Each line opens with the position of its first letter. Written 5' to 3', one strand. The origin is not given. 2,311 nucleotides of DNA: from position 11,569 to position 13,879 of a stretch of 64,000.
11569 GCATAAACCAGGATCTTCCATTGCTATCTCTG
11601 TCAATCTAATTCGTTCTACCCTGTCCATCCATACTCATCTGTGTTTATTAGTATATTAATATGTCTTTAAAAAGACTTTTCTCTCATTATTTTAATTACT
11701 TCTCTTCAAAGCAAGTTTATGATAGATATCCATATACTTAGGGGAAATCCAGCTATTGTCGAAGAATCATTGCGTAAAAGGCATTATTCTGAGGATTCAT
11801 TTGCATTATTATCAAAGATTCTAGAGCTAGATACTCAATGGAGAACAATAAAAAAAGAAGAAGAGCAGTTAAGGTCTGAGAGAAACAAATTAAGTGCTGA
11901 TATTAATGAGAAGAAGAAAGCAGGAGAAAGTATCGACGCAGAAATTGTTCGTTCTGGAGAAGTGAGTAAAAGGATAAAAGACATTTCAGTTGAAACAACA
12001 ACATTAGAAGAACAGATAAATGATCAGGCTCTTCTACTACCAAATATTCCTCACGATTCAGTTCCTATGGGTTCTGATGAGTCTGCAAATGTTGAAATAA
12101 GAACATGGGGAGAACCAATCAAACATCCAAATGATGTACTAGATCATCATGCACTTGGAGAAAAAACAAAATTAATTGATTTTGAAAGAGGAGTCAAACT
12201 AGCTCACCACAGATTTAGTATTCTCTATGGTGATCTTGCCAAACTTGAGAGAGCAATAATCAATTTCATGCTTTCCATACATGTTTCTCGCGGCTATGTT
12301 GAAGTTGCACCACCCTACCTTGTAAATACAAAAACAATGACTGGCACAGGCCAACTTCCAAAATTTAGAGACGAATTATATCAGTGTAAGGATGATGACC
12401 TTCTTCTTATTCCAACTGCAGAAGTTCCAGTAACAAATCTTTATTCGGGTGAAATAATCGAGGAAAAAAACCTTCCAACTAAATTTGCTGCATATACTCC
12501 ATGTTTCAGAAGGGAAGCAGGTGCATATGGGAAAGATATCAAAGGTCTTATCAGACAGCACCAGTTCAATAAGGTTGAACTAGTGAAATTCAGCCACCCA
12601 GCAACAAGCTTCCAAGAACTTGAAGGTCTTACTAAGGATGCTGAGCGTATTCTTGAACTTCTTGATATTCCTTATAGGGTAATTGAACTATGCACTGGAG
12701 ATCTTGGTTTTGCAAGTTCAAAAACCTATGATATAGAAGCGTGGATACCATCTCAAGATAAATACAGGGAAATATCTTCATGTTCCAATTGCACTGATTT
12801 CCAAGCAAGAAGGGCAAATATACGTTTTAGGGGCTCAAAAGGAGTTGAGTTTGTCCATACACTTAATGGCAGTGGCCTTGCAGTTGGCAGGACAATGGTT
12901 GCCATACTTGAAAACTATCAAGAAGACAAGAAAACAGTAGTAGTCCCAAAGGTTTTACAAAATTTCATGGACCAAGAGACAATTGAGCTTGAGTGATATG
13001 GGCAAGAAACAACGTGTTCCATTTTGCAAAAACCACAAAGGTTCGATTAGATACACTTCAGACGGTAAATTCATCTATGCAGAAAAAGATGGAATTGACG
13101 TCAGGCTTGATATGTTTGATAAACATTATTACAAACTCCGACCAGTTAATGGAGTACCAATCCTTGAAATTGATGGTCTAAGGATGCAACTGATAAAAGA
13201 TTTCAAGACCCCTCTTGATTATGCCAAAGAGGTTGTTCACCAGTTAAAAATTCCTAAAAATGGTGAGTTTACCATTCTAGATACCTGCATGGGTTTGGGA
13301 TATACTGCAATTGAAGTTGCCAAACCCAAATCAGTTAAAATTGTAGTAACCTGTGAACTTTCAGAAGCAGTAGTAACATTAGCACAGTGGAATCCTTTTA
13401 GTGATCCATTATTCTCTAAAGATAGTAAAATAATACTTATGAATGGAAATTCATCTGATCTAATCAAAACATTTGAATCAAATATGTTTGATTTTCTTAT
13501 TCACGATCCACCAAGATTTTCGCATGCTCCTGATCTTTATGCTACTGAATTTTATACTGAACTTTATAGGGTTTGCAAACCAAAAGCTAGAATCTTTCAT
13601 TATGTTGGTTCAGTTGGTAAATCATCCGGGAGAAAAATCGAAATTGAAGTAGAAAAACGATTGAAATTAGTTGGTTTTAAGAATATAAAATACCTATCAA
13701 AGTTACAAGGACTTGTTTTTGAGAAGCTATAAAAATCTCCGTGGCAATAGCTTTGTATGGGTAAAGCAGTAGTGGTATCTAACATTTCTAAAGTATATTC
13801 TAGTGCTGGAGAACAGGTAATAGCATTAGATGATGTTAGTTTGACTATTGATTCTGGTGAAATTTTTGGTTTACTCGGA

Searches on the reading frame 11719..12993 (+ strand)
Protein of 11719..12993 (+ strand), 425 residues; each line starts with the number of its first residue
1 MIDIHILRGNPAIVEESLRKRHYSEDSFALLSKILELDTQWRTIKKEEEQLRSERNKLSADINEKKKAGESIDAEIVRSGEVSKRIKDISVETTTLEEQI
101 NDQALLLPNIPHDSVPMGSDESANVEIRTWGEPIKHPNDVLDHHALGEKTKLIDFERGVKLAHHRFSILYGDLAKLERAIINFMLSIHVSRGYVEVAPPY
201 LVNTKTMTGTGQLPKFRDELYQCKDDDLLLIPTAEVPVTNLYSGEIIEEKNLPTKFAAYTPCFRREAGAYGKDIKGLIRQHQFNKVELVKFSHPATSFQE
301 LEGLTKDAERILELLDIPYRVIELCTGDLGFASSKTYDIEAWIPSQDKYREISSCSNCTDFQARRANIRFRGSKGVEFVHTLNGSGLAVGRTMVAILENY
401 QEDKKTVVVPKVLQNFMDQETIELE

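Call 15: search_protein_families(library=pfam, proteins=[window:11719-12993:+], max_evalue=0.01)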
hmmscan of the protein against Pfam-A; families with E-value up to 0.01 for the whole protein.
window:11719-12993:+ (425 aa): 2 families
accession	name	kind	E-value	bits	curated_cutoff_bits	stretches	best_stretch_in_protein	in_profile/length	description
PF00587.30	tRNA-synt_2b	-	2e-46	158.7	29.3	1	222-400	2-179/179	tRNA synthetase class II core domain (G, H, P, S and T)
PF02403.27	Seryl_tRNA_N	-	4.8e-25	88.3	28.2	1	1-111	1-108/108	Seryl-tRNA synthetase N-terminal domain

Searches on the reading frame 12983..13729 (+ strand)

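Call 15: search_protein_families(library=pfam, proteins=[window:12983-13729:+], max_evalue=0.01)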
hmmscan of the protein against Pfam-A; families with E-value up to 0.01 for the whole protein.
window:12983-13729:+ (249 aa): 4 families
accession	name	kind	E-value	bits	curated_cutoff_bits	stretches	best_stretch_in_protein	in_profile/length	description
PF01564.23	Spermine_synth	-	1.2e-05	25.4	22.9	1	106-232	30-154/186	Spermine/spermidine synthase domain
PF13649.12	Methyltransf_25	-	0.00029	21.9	27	1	98-200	1-95/97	Methyltransferase domain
PF05175.20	MTS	-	0.004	17.2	23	1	90-178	27-108/170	Methyltransferase small domain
PF05430.17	Methyltransf_30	-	0.0076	16.6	22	0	147-208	30-90/124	S-adenosyl-L-methionine-dependent methyltransferase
